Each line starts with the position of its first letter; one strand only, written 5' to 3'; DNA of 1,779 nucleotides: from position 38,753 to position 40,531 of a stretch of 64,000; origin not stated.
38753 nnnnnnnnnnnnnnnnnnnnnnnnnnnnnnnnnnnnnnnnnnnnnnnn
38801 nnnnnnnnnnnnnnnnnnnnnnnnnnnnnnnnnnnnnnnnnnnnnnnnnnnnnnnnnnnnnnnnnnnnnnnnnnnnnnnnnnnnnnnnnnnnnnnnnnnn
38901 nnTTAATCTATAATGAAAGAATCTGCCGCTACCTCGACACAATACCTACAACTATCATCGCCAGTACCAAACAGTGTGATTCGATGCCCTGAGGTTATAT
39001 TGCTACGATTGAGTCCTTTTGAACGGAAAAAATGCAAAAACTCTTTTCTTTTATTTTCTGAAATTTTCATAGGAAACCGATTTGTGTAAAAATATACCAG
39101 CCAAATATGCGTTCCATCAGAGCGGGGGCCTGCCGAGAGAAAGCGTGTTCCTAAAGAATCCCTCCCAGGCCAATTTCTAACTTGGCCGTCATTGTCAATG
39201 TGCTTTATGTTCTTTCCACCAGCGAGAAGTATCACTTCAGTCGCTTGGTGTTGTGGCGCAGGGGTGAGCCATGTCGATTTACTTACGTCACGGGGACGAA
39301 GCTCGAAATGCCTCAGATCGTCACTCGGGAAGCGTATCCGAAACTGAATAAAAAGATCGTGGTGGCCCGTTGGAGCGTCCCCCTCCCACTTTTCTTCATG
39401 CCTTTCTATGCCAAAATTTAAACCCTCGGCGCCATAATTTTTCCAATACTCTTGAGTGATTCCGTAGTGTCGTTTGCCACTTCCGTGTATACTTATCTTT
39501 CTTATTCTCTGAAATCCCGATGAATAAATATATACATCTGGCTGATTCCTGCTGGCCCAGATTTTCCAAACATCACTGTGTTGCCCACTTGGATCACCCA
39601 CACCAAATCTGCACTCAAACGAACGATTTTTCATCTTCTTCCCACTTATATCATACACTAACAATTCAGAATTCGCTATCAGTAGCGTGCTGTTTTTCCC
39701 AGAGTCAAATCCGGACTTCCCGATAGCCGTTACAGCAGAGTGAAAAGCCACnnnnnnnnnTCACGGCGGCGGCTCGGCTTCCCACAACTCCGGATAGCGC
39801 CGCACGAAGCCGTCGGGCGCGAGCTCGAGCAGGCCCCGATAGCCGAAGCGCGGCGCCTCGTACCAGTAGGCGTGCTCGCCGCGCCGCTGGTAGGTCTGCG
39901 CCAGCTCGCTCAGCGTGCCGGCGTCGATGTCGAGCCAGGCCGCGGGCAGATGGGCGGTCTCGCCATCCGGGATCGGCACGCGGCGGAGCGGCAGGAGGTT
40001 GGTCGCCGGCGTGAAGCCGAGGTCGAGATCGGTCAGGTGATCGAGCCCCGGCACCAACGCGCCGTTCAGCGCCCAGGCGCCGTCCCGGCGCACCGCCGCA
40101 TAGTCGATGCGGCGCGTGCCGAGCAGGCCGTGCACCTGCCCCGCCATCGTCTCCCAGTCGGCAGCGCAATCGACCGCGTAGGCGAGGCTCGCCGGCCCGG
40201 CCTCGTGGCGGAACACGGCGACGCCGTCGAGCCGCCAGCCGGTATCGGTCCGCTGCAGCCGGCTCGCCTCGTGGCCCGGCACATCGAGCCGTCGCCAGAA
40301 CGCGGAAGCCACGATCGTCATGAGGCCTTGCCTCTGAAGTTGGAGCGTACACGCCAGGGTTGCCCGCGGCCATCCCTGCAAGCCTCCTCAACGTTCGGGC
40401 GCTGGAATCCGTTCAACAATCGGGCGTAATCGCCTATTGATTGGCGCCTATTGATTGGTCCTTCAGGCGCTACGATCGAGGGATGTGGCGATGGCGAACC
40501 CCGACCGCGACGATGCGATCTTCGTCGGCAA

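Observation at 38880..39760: Low-GC ~0.85 kb insert carrying a single orphan ORF of unknown function (top candidate for something new)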

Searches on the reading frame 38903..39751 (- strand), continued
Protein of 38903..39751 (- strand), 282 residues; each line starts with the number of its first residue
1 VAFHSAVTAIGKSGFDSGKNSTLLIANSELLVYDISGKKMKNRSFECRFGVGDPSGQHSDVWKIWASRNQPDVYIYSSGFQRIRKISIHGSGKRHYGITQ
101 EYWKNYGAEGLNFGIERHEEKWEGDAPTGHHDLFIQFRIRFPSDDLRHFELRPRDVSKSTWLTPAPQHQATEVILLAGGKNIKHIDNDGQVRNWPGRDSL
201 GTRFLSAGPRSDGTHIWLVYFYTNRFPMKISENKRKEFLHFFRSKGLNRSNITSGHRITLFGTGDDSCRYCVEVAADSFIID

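Call 71: list_cluster_members(proteins=[P0179, P0159, P0151, P0155, L064:5983-6621:+, L065:6992-7987:+])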
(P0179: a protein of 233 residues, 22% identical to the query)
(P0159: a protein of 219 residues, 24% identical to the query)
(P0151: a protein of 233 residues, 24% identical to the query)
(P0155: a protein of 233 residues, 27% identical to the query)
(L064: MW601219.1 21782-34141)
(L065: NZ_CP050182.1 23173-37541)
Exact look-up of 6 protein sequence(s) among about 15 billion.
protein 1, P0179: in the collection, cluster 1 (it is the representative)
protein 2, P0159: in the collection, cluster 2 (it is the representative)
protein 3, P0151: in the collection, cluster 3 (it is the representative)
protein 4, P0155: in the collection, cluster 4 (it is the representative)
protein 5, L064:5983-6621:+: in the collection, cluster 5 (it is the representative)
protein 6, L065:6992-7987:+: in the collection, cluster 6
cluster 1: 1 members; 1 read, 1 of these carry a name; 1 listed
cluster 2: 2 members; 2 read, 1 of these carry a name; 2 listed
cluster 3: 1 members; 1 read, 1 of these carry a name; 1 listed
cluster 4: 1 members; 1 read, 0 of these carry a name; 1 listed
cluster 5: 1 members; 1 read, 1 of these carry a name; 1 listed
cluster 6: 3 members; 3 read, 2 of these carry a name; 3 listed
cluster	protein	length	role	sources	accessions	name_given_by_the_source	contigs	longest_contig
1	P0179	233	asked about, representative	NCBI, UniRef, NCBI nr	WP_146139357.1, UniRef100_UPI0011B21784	hypothetical protein [Simplicispira suum] | hypothetical protein n=1 Tax=Simplicispira suum TaxID=2109915 RepID=UPI0011B21784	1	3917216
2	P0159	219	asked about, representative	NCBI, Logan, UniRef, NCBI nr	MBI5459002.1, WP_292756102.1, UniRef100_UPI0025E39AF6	hypothetical protein [Methanobacterium sp.] | hypothetical protein n=1 Tax=Methanobacterium sp. TaxID=2164 RepID=UPI0025E39AF6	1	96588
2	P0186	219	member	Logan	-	-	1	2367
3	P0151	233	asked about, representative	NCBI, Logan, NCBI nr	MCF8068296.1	MAG: hypothetical protein K9L30_06900 [Desulfobacterales bacterium] | hypothetical protein [Desulfobacterales bacterium]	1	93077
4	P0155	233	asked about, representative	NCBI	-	-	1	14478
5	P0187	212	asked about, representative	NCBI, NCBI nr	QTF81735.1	hypothetical protein SEA_BEEGEE_32 [Gordonia phage BeeGee]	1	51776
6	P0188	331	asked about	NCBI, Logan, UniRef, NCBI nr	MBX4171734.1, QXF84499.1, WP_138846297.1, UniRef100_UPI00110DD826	hypothetical protein HBA53_25785 (plasmid) [Rhodococcus pyridinivorans] | hypothetical protein n=1 Tax=Rhodococcus TaxID=1827 RepID=UPI00110DD826 | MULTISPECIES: hypothetical protein [Rhodococcus]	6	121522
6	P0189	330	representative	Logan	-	-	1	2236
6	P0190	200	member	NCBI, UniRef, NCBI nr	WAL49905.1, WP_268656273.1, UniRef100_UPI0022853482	hypothetical protein [Rhodococcus pyridinivorans] | hypothetical protein n=1 Tax=Rhodococcus pyridinivorans TaxID=103816 RepID=UPI0022853482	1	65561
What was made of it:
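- On Any Pfam-A, NCBIfam or PHROGs family: NCBIfam was scanned for the window protein only; NCBI names the members 'hypothetical protein' (call 71).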

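Call 73: find_homologous_proteins(query=A4, max_evalue=0.001)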
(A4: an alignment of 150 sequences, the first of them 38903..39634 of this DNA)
Query A4 (150 sequences) (243 aa, profile of the alignment): 9 proteins with E <= 0.001 among 3785 candidates.
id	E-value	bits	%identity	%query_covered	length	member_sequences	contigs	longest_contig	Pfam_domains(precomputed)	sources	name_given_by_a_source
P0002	1.3e-76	276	41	99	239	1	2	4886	-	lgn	-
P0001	4.6e-68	248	100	100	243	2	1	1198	-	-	-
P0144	8.3e-61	224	28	63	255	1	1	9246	-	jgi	-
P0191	7.2e-55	204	35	98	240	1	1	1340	-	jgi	jgi:hypothetical protein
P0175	1.2e-52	197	33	99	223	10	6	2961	-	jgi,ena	jgi:hypothetical protein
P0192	2.2e-52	196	32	98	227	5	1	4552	-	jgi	jgi:hypothetical protein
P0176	4.7e-51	192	35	99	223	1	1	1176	-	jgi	jgi:hypothetical protein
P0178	2.9e-50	189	35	99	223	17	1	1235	-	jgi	jgi:hypothetical protein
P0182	1.4e-44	171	44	56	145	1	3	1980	-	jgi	jgi:hypothetical protein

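Call 79: search_protein_families(library=pfam, proteins=[L048:4137-6347:+, L048:3200-3979:+, L048:2301-2702:+, L048:1496-1936:+, L048:737-1462:+, L048:7275-7994:+, L048:8761-9915:+, L048:10201-11178:+, L048:13327-14853:+, L042:26-643:+], max_evalue=0.001)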
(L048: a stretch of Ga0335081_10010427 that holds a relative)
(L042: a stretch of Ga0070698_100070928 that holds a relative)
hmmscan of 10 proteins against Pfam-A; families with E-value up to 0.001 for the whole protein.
L048:4137-6347:+ (736 aa): 10 families
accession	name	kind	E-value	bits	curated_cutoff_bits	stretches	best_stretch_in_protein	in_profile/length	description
PF13245.12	AAA_19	-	3e-46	157.4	25.1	1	341-472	1-134/134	AAA domain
PF13604.12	AAA_30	-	1.2e-41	143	27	1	337-515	2-174/191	AAA domain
PF14490.11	HHH_RecD2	-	3.5e-36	123.4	27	1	156-245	1-91/92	ATP-dependent RecD2 DNA helicase HHH domain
PF23139.1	OB_YrrC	-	6e-23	81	27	1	18-91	2-76/76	ATP-dependent DNA helicase YrrC, OB-fold domain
PF18335.7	SH3_13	-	9.6e-22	77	41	1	577-639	1-65/65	ATP-dependent RecD-like DNA helicase SH3 domain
PF13538.12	UvrD_C_2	-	8.2e-21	74.1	27.4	1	656-704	1-52/52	UvrD-like helicase C-terminal domain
PF14520.12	HHH_5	-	2.8e-15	57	27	1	106-155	7-56/57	Helix-hairpin-helix domain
PF01443.25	Viral_helicase1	-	8.8e-09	35.9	21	0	355-470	2-100/228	Viral superfamily 1 RNA helicase core domain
PF12826.13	HHH_2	-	2.7e-08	34.3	27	1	106-162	8-62/64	Helix-hairpin-helix motif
PF13086.12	AAA_11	-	1.2e-06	28.9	27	1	337-392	2-65/257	AAA domain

L048:3200-3979:+ (259 aa): 2 families
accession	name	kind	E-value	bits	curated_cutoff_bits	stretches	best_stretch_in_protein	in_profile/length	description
PF16884.10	ADH_N_2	-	1.8e-41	140.9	31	1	9-115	1-107/108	N-terminal domain of oxidoreductase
PF00107.32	ADH_zinc_N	-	1.6e-07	31.7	31.8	1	161-224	1-64/129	Zinc-binding dehydrogenase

L048:2301-2702:+ (133 aa): 0 families

L048:1496-1936:+ (146 aa): 0 families

L048:737-1462:+ (241 aa): 0 families

L048:7275-7994:+ (239 aa): 0 families

L048:8761-9915:+ (384 aa): 1 family
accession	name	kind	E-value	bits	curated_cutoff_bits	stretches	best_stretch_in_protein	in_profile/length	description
PF03401.19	TctC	-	2.7e-66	224.4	27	1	108-377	1-270/274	Tripartite tricarboxylate transporter family receptor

L048:10201-11178:+ (325 aa): 1 family
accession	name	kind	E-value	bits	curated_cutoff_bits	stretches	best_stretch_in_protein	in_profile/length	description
PF03401.19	TctC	-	4e-67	227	27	1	52-321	3-273/274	Tripartite tricarboxylate transporter family receptor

L048:13327-14853:+ (508 aa): 5 families
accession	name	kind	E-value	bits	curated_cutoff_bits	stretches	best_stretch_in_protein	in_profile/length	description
PF13447.11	Multi-haem_cyto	-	9.1e-21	74.7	21.9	1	201-301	97-196/269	Seven times multi-haem cytochrome CxxCH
PF14522.11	Cytochrome_C7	-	3.5e-12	46.4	24.8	1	55-125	8-67/67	Cytochrome c7 and related cytochrome c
PF13435.11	Cytochrome_C554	-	1.6e-11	45.4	20.8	1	221-285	1-64/84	Cytochrome c554 and c-prime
PF14537.11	Cytochrom_c3_2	-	1.5e-08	35.4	25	1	119-226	8-78/79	Cytochrome c3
PF09699.15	Paired_CXXCH_1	-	1.1e-06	28.6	20.6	0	199-226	6-36/41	Doubled CXXCH motif (Paired_CXXCH_1)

L042:26-643:+ (205 aa): 0 families
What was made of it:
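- Closest known: TerY-P-type VWA / PP2C phosphatase / Ser-Thr kinase triad. Different: A similar-sized upstream gene in L048 turned out to be RecD2 (call 79).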

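Call 83: find_encoding_contigs(protein=P0144, flank=10000, max_places=2)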
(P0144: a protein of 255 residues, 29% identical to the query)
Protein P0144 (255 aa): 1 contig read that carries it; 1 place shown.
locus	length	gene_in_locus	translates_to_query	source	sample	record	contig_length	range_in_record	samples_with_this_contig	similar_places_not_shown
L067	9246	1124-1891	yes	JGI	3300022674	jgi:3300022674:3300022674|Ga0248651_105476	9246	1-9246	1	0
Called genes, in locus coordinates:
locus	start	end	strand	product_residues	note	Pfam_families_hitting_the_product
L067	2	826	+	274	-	?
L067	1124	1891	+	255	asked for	-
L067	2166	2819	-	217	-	PF06971:Put_DNA-bind_N, PF02629:CoA_binding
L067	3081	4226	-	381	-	PF01168:Ala_racemase_N, PF00842:Ala_racemase_C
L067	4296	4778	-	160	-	PF02915:Rubrerythrin, PF13668:Ferritin_2 (faint)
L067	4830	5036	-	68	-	PF02915:Rubrerythrin (weak)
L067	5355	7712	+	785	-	PF02190:LON_substr_bdg, PF00004:AAA, PF07728:AAA_5, PF22667:Lon_lid, PF05362:Lon_C, PF13541:ChlI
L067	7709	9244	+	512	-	?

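Call 89: find_related_loci(query=A5, collection=viral_contigs, flank=8000)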
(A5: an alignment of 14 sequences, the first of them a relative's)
Query A5 (233 aa) in viral_contigs; peptide patterns used: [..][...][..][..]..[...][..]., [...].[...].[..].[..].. (x = any residue, [..] = any of these).
28 stretches matched a pattern, but none encodes a relative of the query by tblastn (E <= 1e-3).

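Call 90: find_related_loci(query=P0187, collection=viral_contigs, flank=8000)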
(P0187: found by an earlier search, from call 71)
Query P0187 (212 aa) in viral_contigs; peptide patterns used: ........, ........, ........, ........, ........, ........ (x = any residue, [..] = any of these).
10 stretches matched a pattern, but none encodes a relative of the query by tblastn (E <= 1e-3).

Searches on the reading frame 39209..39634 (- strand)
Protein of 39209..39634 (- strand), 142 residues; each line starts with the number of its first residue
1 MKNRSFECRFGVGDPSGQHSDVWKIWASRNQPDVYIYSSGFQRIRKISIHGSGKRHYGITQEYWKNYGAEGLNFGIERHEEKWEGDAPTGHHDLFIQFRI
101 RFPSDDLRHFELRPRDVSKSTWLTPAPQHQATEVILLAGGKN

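Call 68: predict_structure(alignment_id=A3)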
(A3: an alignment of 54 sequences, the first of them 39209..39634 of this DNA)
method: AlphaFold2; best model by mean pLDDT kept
length: 142 residues; sequences in the alignment: 54
mean_pLDDT: 92.0   pTM: 0.84
mean pLDDT of the five models: 92.0, 91.3, 91.3, 91.3, 91.1
residues with pLDDT >= 90: 110; 70-90: 24; 50-70: 8; < 50: 0
segments of 3 or more residues with pLDDT < 50: none
pLDDT, mean of each block of 10 residues (from residue 1): 81 98 94 95 94 93 85 77 91 95 98 97 98 95 76
secondary structure, 60 per line:
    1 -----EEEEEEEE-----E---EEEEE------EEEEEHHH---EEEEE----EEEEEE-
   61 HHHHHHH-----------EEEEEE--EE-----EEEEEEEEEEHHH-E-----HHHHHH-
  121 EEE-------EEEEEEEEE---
elements in order: E6-13 E23-27 E34-38 E45-49 E54-59 H61-67 E79-84 E94-103 H114-119 E121-123 E131-139

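Call 70: fold_search(model_id=the predicted structure, library=pdb)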
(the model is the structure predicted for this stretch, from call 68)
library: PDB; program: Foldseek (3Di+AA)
matches with E <= 10: 618; with E <= 0.001: 0
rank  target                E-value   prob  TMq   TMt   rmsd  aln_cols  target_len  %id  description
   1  7fik_c                2.1e-01  0.16  0.26  0.15  15.4       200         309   10  The cryo-EM structure of the CR subunit from X. laevis NPC (released 2022-11-09)
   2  8tdi_F                4.0e-01  0.30  0.24  0.11  12.2       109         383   15  Structure of P2B11 Glucuronide-3-dehydrogenase (released 2024-06-12)
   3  8tdi_K                4.7e-01  0.23  0.23  0.11  11.9       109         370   14  Structure of P2B11 Glucuronide-3-dehydrogenase (released 2024-06-12)
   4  8tdi_L                5.6e-01  0.23  0.23  0.11  12.3       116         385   13  Structure of P2B11 Glucuronide-3-dehydrogenase (released 2024-06-12)
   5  8tdi_C                6.2e-01  0.21  0.24  0.11  11.8       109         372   14  Structure of P2B11 Glucuronide-3-dehydrogenase (released 2024-06-12)
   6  8tdi_E                6.2e-01  0.21  0.23  0.11  12.0       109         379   14  Structure of P2B11 Glucuronide-3-dehydrogenase (released 2024-06-12)
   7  8tdi_A                6.2e-01  0.21  0.23  0.11  12.2       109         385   14  Structure of P2B11 Glucuronide-3-dehydrogenase (released 2024-06-12)
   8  8tdi_G                6.6e-01  0.23  0.24  0.11  12.2       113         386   13  Structure of P2B11 Glucuronide-3-dehydrogenase (released 2024-06-12)
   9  8tdi_H                6.6e-01  0.20  0.23  0.11  12.0       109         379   14  Structure of P2B11 Glucuronide-3-dehydrogenase (released 2024-06-12)
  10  9qfq_P                6.9e-01  0.15  0.25  0.08   7.5       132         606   15  Cryo-EM structure of the cofilactin barbed end bound by AIP1 (released 2025-10-08)
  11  8xi2_W                7.3e-01  0.23  0.25  0.09   6.3       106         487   13  Cryo-EM structure of the Chlamydomonas C* complex (released 2024-10-09)
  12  8fgw_B                7.3e-01  0.12  0.25  0.05  14.3       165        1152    7  Human IFT-A complex structures provide molecular insights into ciliary transport (released 2023-02-22)
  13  9lu1_E                7.8e-01  0.20  0.25  0.12   7.5       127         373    9  protein structure of DDB1-DDA1-DET1-Ube2e2 bound to COP1 dimer (released 2026-01-28)
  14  8i34_A                8.2e-01  0.16  0.26  0.22  13.1       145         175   12  The crystal structure of EPD-BCP1 from a marine sponge (released 2023-08-16)
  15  7mq8_LU               8.2e-01  0.11  0.22  0.10   8.0       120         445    8  Cryo-EM structure of the human SSU processome, state pre-A1 (released 2021-09-22)
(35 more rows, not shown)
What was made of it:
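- On Any protein with a solved structure: Call 70 (N-terminal 142 aa; best E 0.2, TM 0.26).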

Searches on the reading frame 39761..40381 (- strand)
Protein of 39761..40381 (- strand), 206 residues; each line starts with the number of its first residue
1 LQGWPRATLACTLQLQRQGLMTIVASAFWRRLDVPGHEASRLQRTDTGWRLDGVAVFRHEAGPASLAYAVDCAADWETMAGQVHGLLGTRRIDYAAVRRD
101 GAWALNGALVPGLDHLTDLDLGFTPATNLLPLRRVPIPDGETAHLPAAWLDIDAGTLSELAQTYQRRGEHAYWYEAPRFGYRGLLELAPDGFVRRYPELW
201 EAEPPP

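Call 33: search_protein_families(library=pfam, proteins=[window:39761-40381:-], max_evalue=0.001)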
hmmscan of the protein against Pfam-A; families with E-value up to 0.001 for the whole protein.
window:39761-40381:- (206 aa): 1 family
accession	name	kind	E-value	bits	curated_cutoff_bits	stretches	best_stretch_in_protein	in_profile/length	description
PF06475.18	Glycolipid_bind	-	9.7e-35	120.2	25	1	27-201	2-179/180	Putative glycolipid-binding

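Call 34: find_related_loci(query=window:39761-40381:-, collection=genome_contigs, flank=6000)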
Query window:39761-40381:- (206 aa) in genome_contigs; peptide patterns used: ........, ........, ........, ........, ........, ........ (x = any residue, [..] = any of these).
212 stretches matched a pattern; 32 encode a relative of the query (tblastn E <= 1e-3); 32 distinct loci.
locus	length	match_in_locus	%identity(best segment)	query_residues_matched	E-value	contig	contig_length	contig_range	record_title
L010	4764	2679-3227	61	21-203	5e-74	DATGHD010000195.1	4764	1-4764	MAG TPA_asm: Roseiarcus sp. isolate SMAG_U9771 k141_1278984, whole genome shotgun sequence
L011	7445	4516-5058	55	25-204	3e-65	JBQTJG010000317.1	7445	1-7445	MAG: Armatimonadota bacterium isolate SAR307 c_000000117987, whole genome shotgun sequence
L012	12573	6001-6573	54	17-206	5e-64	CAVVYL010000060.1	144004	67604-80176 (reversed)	MAG: uncultured Acidimicrobiia bacterium isolate MFD00962.bin.1.329 genome assembly, contig: contig_90, whole genome sho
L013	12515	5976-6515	54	26-204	8e-63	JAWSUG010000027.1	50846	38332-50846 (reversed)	MAG: Desulfobulbaceae bacterium isolate B4G8CH4-05 NODE_27_length_50846_cov_13.763891, whole genome shotgun sequence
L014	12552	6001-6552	54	17-203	8e-62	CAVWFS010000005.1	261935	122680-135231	MAG: uncultured Candidatus Rokubacteria bacterium isolate MFD00962.bin.2.180 genome assembly, contig: contig_20205, whol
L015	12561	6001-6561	53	19-204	6e-60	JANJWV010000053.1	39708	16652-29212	MAG: Desulfomicrobium sp. isolate RS262_metabat.bin.25 RS262_k141_332269, whole genome shotgun sequence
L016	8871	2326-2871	54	26-206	2e-59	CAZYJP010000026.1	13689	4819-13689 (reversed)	MAG TPA_asm: uncultured Thermodesulfobacteriota bacterium isolate SRP217488_co1_45 genome assembly, contig: NODE_3191_le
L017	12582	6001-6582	51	12-204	2e-58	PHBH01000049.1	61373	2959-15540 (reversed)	MAG: Deltaproteobacteria bacterium HGW-Deltaproteobacteria-15 Ig3397_v2_scaffold_424, whole genome shotgun sequence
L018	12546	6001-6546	53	24-204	2e-58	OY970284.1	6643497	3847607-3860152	MAG: Thermoanaerobaculia bacterium isolate MFD05513.bin.1.42 genome assembly, chromosome: 1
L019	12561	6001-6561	53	18-203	3e-58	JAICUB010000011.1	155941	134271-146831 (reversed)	MAG: Polyangiaceae bacterium isolate GZL_ISSM_2_bin.52 k141_4188176_length_155941_cov_16.3678, whole genome shotgun sequ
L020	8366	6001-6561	51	18-203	4e-58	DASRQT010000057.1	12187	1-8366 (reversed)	MAG TPA_asm: Polyangia bacterium isolate SMAG_U4273 k141_2004813, whole genome shotgun sequence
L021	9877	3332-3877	55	24-204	3e-57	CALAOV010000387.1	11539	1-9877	MAG TPA_asm: uncultured Myxococcales bacterium isolate ERR1034454_bin.31_CONCOCT_v1.1_MAG genome assembly, contig: ERZ17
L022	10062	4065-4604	53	25-203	7e-57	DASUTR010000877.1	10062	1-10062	MAG TPA_asm: Polyangiaceae bacterium isolate SMAG_U1768 k141_1722539, whole genome shotgun sequence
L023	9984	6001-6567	55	16-203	6e-57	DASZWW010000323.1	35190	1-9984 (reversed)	MAG TPA_asm: Polyangia bacterium isolate SMAG_U6167 k141_550374, whole genome shotgun sequence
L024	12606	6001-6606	51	5-203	9e-57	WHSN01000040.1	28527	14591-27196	MAG: Luteitalea sp. isolate Dino_bin7 k141_566173_length_28527_cov_12.3791, whole genome shotgun sequence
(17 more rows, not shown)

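Call 57: find_encoding_contigs(protein=window:39761-40321:-, flank=6000, max_places=10)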
Protein window:39761-40321:- (186 aa): 2 contigs read that carry it; 1 place shown.
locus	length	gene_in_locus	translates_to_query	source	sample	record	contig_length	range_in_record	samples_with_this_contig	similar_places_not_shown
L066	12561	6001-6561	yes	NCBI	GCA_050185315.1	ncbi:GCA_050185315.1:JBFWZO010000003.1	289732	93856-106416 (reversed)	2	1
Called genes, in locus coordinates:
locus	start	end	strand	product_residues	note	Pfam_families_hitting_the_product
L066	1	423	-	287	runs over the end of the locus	PF00557:Peptidase_M24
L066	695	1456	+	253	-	PF00994:MoCF_biosynth, PF24102:FLAD1_M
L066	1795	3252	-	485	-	PF00497:SBP_bac_3, PF10613:Lig_chan-Glu_bd (weak), PF01464:SLT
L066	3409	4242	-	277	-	PF02353:CMAS (weak), PF13489:Methyltransf_23, PF13649:Methyltransf_25, PF13847:Methyltransf_31, PF08241:Methyltransf_11, PF08242:Methyltransf_12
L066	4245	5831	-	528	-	PF01935:DUF87 (weak), PF05872:HerA_C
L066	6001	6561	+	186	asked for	PF06475:Glycolipid_bind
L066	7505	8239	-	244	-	PF09859:Oxygenase-NA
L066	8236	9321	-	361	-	PF02805:Ada_Zn_binding, PF00165:HTH_AraC, PF12833:HTH_18, PF01035:DNA_binding_1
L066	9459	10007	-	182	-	PF13640:2OG-FeII_Oxy_3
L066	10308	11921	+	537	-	PF01547:SBP_bac_1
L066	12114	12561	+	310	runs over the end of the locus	PF00528:BPD_transp_1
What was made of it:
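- On Integron gene cassette: Call 57: no integrase among the called genes of window 33761-46321.
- On IS, MITE or transposon insertion: Call 57 (no transposase).
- Closest known: Integron gene cassettes, and small insertions carried by an IS or MITE. Different: No integrase or transposase lies within about 6 kb (call 57).
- The source genome's own gene calls omit the ORF (call 57). The genome's own annotation skips the ORF (call 57).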
